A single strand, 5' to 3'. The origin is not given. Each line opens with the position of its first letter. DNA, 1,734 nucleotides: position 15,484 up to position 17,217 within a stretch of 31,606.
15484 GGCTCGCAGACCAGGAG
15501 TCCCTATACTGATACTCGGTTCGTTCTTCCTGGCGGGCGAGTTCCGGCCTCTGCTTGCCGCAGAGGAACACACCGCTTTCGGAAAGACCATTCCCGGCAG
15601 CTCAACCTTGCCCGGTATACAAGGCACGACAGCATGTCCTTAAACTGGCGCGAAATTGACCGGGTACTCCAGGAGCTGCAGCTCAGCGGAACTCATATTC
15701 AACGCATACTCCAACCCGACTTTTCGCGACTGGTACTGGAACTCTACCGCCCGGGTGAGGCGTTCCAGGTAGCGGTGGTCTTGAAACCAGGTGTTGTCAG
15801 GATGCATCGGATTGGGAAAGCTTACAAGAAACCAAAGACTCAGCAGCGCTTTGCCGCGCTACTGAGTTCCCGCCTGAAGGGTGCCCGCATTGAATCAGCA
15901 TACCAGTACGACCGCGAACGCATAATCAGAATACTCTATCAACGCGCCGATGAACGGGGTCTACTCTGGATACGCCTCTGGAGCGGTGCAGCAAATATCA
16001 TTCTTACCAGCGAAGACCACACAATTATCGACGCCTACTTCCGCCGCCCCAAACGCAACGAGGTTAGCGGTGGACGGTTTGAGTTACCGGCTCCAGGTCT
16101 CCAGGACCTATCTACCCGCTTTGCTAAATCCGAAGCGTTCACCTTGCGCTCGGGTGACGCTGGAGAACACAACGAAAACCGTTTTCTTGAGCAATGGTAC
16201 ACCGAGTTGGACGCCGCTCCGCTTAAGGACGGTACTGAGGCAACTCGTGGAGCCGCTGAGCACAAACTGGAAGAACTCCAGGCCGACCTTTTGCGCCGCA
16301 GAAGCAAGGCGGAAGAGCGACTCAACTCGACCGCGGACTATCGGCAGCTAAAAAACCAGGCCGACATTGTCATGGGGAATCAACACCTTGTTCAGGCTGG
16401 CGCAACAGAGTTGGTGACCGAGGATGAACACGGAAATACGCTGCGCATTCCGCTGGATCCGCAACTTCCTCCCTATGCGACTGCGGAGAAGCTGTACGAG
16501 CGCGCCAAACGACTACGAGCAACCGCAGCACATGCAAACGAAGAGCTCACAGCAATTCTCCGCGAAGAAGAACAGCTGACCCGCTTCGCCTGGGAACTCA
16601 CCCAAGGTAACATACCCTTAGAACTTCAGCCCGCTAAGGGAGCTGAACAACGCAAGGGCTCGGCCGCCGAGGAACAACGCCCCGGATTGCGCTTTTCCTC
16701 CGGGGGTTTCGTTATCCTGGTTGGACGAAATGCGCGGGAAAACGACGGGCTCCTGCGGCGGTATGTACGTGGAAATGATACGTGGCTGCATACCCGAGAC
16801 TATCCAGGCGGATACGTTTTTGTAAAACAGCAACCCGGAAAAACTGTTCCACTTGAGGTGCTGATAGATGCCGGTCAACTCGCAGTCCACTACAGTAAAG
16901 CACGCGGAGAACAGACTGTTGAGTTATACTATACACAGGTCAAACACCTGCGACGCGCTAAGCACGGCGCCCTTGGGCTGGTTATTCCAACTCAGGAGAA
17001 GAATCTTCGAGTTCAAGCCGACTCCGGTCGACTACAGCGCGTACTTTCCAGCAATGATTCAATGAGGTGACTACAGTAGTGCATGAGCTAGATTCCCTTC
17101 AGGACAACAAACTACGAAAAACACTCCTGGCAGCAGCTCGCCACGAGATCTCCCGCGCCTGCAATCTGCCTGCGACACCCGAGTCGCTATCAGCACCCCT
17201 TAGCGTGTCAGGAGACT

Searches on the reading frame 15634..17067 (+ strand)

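Call 67: search_protein_families(library=pfam, proteins=[window:15634-17067:+], max_evalue=0.00001)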
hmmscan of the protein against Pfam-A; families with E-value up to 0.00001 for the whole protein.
window:15634-17067:+ (478 aa): 3 families
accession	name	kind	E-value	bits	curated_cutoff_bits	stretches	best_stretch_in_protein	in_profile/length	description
PF05833.16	NFACT_N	-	1e-31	110.7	31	2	9-139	6-144/456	NFACT N-terminal and middle domains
PF05670.18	NFACT-R_1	-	6.5e-15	56.1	29.8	1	355-444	7-98/112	NFACT protein RNA binding domain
PF18297.6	NFACT-R_2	-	8.8e-08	32.7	26.9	1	358-437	9-83/104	NFACT protein RNA binding domain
